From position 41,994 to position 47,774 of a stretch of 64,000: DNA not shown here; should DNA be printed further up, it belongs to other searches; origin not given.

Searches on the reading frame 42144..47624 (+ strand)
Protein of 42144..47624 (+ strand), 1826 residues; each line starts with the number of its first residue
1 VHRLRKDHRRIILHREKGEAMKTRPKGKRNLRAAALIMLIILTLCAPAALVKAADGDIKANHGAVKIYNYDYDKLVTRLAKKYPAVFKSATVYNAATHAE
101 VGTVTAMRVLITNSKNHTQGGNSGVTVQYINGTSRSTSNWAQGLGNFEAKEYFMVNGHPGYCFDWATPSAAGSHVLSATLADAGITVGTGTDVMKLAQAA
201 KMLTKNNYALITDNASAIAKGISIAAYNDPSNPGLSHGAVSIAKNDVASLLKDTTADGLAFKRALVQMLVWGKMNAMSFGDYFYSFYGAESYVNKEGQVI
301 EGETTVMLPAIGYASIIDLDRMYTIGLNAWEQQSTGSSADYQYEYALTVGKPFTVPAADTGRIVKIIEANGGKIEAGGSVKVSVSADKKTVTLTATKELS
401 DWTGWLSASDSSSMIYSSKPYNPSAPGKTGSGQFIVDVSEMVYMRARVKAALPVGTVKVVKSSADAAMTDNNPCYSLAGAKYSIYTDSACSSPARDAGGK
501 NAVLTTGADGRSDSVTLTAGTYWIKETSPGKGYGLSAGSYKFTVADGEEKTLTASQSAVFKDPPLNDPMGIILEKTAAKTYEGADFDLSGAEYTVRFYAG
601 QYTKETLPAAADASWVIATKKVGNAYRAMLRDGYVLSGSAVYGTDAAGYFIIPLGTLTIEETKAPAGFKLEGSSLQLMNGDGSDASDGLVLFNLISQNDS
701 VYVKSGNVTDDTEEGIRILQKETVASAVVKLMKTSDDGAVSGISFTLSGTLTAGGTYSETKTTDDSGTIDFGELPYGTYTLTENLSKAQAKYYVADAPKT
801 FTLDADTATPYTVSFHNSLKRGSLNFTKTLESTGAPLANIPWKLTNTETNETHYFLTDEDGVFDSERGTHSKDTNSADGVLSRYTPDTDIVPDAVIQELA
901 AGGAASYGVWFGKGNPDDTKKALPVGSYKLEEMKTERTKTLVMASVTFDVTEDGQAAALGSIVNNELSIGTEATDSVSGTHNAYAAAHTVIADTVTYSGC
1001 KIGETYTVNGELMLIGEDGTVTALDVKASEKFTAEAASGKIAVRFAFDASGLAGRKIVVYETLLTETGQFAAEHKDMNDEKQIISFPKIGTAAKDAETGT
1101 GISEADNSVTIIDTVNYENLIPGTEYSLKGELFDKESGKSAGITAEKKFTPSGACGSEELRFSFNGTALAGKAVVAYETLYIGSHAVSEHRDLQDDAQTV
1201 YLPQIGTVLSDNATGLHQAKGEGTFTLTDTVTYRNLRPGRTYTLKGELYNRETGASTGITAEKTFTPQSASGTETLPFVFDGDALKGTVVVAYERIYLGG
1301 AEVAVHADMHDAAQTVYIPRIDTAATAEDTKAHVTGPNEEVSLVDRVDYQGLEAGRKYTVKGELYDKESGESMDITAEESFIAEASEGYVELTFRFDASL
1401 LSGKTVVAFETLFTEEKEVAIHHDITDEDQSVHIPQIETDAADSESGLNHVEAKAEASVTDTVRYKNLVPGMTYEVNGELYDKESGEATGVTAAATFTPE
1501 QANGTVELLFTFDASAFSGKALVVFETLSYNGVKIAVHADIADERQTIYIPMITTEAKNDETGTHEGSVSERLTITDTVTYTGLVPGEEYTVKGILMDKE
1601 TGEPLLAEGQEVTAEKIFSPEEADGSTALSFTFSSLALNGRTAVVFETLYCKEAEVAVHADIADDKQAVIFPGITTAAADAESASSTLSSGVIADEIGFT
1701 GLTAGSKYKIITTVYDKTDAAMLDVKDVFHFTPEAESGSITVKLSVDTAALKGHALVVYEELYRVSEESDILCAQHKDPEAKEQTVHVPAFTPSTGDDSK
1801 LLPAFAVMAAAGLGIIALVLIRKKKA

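Call 84: search_protein_families(library=pfam, proteins=[window:42144-47624:+], max_evalue=0.00001)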
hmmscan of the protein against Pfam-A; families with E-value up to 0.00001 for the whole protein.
window:42144-47624:+ (1826 aa): 2 families
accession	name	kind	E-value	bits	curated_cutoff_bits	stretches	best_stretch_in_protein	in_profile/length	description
PF18202.7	TQ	-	2.8e-185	606.8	23.8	7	1435-1549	1-126/127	T-Q ester bond containing domain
PF17802.7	SpaA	-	5.2e-29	100.7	23.1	2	729-810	3-83/91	Prealbumin-like fold domain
